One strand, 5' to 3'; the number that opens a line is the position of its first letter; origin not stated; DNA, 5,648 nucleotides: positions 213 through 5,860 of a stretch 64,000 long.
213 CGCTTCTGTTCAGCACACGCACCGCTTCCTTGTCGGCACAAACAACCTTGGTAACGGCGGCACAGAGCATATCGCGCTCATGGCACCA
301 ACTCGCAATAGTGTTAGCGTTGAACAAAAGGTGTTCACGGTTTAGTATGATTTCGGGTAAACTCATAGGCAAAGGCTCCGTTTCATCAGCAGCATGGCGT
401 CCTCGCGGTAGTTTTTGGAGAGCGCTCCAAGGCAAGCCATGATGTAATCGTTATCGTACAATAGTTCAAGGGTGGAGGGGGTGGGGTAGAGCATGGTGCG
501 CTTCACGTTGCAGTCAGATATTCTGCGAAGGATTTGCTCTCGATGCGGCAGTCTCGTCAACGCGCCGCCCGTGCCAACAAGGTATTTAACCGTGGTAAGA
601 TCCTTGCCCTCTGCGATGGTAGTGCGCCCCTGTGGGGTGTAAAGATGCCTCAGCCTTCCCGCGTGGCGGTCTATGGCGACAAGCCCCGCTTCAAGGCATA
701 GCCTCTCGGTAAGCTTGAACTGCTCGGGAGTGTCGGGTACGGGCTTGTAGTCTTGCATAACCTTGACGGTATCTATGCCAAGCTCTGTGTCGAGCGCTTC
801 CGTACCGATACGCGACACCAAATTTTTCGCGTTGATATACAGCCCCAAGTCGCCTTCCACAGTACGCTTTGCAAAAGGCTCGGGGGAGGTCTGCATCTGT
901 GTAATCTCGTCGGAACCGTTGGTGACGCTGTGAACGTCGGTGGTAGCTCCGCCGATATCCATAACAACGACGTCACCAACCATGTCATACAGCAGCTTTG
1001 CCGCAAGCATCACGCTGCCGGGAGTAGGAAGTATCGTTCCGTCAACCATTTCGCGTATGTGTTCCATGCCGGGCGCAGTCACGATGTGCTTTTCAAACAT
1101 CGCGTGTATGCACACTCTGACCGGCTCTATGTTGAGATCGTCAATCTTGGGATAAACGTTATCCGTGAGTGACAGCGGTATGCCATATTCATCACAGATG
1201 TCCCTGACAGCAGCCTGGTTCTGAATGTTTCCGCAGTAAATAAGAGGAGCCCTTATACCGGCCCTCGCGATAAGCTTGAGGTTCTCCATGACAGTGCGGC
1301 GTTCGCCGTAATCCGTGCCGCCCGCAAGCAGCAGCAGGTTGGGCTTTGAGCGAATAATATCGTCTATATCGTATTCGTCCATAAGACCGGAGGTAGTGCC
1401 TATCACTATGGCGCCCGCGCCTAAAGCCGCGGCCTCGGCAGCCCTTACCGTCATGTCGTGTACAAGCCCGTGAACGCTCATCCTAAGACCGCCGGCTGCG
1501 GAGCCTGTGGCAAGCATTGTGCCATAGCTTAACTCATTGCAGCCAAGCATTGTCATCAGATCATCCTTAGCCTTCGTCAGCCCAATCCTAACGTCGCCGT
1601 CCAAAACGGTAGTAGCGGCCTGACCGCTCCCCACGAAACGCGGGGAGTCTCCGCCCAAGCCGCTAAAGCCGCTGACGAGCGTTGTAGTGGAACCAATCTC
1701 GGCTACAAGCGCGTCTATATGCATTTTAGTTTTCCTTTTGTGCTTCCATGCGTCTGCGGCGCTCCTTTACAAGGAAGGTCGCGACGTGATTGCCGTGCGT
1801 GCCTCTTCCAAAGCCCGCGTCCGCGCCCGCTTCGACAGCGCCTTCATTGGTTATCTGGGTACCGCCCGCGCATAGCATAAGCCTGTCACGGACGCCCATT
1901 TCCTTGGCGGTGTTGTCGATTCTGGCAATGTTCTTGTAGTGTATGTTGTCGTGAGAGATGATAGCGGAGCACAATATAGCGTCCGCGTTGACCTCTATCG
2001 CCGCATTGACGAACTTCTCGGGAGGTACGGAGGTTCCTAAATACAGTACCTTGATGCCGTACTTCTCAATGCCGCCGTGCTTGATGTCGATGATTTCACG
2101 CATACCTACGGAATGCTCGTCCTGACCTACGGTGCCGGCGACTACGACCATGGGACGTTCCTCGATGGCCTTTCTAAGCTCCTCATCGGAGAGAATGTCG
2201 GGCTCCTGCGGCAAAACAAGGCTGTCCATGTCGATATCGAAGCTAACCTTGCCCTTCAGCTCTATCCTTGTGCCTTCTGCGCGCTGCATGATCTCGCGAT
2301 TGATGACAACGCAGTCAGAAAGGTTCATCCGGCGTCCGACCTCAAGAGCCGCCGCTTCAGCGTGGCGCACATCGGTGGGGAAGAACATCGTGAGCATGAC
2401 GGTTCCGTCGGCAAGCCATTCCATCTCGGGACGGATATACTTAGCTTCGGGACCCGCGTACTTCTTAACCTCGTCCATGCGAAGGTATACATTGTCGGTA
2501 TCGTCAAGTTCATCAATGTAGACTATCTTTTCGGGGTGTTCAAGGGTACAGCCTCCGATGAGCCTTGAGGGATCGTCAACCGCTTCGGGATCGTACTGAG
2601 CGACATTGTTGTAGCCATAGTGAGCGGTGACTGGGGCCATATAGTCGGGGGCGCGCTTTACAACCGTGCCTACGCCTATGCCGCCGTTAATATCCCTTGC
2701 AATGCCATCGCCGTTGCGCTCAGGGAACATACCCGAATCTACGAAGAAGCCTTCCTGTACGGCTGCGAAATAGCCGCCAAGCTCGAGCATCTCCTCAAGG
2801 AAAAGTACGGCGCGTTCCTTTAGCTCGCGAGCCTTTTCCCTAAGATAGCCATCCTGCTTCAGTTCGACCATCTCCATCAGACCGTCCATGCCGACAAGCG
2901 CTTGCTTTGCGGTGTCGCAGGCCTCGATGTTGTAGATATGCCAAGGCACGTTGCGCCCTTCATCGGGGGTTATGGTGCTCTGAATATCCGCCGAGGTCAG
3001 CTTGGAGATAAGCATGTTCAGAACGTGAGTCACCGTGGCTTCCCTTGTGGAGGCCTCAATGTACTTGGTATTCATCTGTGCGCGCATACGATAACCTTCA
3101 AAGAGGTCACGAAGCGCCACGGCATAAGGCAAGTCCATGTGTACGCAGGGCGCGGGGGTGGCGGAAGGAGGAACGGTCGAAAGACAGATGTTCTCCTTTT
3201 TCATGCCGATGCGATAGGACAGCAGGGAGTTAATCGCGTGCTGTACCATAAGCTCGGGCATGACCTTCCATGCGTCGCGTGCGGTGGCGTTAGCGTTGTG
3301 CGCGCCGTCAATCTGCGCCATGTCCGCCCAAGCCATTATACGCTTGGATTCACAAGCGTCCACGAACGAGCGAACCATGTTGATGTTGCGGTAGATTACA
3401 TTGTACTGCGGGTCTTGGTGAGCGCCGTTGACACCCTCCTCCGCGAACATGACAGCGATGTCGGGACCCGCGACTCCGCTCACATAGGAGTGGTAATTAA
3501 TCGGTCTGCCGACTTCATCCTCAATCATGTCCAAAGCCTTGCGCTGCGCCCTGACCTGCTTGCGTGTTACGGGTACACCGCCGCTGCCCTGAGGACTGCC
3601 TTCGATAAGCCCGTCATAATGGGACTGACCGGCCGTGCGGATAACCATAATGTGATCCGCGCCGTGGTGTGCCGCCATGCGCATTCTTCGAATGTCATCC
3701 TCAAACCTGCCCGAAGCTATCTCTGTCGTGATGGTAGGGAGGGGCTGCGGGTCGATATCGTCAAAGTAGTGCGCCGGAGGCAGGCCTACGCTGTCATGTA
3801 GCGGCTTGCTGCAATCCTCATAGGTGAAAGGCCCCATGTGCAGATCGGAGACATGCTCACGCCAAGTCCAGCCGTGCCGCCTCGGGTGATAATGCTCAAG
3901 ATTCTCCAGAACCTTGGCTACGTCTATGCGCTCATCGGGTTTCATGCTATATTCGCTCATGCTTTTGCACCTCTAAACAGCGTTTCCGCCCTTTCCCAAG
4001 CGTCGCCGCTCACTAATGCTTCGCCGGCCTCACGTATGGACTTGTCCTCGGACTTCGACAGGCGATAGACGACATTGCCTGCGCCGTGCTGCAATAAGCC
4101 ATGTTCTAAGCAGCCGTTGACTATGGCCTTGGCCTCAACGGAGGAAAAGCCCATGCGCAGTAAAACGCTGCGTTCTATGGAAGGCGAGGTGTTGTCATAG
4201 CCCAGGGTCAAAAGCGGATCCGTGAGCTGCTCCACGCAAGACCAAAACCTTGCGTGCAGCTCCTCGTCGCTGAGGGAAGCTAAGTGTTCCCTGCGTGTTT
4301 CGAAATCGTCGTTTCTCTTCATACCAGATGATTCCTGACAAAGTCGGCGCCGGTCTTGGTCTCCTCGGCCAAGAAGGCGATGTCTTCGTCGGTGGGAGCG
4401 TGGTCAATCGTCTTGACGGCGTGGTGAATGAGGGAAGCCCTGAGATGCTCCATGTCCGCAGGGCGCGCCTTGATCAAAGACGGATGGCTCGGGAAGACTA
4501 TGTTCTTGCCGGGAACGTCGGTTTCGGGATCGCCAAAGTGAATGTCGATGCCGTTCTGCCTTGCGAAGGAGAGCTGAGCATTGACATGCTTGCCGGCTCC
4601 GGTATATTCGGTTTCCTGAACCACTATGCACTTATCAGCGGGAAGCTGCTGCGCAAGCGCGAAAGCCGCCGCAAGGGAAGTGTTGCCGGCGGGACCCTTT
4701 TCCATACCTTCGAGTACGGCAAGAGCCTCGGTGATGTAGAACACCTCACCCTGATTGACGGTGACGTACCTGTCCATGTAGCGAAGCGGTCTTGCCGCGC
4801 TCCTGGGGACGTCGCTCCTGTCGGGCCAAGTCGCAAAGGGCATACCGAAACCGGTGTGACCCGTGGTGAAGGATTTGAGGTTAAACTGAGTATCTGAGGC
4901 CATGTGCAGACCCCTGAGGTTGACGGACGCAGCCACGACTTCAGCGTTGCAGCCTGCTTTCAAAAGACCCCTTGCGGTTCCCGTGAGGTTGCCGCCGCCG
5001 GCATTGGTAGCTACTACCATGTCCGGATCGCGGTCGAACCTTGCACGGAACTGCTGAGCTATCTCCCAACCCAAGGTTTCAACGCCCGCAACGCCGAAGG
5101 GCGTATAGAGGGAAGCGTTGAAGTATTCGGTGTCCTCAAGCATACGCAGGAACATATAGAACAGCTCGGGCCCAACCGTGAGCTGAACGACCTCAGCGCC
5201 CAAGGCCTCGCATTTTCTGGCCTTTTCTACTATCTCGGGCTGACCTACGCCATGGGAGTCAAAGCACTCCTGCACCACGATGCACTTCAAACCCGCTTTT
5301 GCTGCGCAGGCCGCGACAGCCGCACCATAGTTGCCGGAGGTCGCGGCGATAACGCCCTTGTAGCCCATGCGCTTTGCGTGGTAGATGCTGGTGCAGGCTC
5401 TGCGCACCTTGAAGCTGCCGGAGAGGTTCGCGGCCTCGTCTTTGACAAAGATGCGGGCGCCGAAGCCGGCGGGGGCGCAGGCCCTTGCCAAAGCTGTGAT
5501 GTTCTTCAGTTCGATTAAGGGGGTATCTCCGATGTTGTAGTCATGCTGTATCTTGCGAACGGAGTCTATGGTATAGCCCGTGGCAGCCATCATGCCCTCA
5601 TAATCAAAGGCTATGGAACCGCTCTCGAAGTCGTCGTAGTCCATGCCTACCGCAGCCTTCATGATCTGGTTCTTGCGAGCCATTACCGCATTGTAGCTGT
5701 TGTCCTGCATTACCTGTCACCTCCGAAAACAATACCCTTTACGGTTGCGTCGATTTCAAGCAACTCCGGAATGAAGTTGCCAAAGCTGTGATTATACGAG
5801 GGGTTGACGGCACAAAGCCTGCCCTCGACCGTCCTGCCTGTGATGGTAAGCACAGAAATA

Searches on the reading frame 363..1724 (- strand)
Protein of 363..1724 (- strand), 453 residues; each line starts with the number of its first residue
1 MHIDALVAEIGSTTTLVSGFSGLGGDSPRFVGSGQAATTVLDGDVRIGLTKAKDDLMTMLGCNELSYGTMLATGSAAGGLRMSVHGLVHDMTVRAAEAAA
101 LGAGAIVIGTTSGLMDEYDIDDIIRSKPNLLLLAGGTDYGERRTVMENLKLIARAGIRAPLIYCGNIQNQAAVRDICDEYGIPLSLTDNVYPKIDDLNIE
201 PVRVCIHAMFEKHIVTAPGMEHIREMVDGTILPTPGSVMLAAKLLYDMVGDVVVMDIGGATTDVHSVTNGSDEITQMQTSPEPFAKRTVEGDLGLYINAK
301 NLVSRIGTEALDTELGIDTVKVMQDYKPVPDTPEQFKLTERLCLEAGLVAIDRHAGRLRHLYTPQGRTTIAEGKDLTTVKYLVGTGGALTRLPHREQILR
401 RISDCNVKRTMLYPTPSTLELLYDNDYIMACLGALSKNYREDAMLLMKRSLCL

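Call 28: search_protein_families(library=pfam, proteins=[window:363-1724:-], max_evalue=0.00001)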
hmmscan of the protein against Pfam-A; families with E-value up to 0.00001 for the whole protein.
window:363-1724:- (453 aa): 1 family
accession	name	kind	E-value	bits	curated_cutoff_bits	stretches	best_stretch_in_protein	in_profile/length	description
PF13941.12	MutL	-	2.1e-152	508.5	27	1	6-451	2-450/450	MutL protein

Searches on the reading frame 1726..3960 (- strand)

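Call 28: search_protein_families(library=pfam, proteins=[window:1726-3960:-], max_evalue=0.00001)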
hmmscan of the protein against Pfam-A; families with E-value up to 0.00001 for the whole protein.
window:1726-3960:- (744 aa): 3 families
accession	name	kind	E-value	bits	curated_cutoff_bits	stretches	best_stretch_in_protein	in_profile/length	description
PF09043.17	Lys-AminoMut_A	-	8.1e-44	150.4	25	1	65-445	137-506/508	D-Lysine 5,6-aminomutase TIM-barrel domain of alpha subunit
PF16554.10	OAM_dimer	-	7.7e-25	87.6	25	1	509-584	2-77/78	Dimerisation domain of d-ornithine 4,5-aminomutase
PF02310.24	B12-binding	-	3.2e-10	40.3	32.1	1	605-722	2-115/121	B12 binding domain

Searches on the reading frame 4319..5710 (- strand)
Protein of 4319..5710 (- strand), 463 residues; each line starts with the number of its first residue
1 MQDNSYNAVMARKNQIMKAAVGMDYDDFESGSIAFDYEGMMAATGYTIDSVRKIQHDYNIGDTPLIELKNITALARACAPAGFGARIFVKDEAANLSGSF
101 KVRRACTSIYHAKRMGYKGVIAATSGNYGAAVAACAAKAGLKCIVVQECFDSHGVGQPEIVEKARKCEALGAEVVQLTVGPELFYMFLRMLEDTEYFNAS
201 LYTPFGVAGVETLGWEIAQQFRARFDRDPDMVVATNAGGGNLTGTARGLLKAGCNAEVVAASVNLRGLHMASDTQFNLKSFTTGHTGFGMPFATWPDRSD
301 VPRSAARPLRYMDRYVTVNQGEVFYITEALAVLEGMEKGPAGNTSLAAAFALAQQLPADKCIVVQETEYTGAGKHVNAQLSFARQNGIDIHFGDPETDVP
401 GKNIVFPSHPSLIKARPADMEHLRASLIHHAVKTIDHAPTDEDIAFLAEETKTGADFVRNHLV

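Call 28: search_protein_families(library=pfam, proteins=[window:4319-5710:-], max_evalue=0.00001)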
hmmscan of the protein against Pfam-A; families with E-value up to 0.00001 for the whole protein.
window:4319-5710:- (463 aa): 1 family
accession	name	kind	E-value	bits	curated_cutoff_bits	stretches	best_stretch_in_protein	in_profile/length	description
PF00291.31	PALP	-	7.4e-50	170.4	35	1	58-364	3-291/295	Pyridoxal-phosphate dependent enzyme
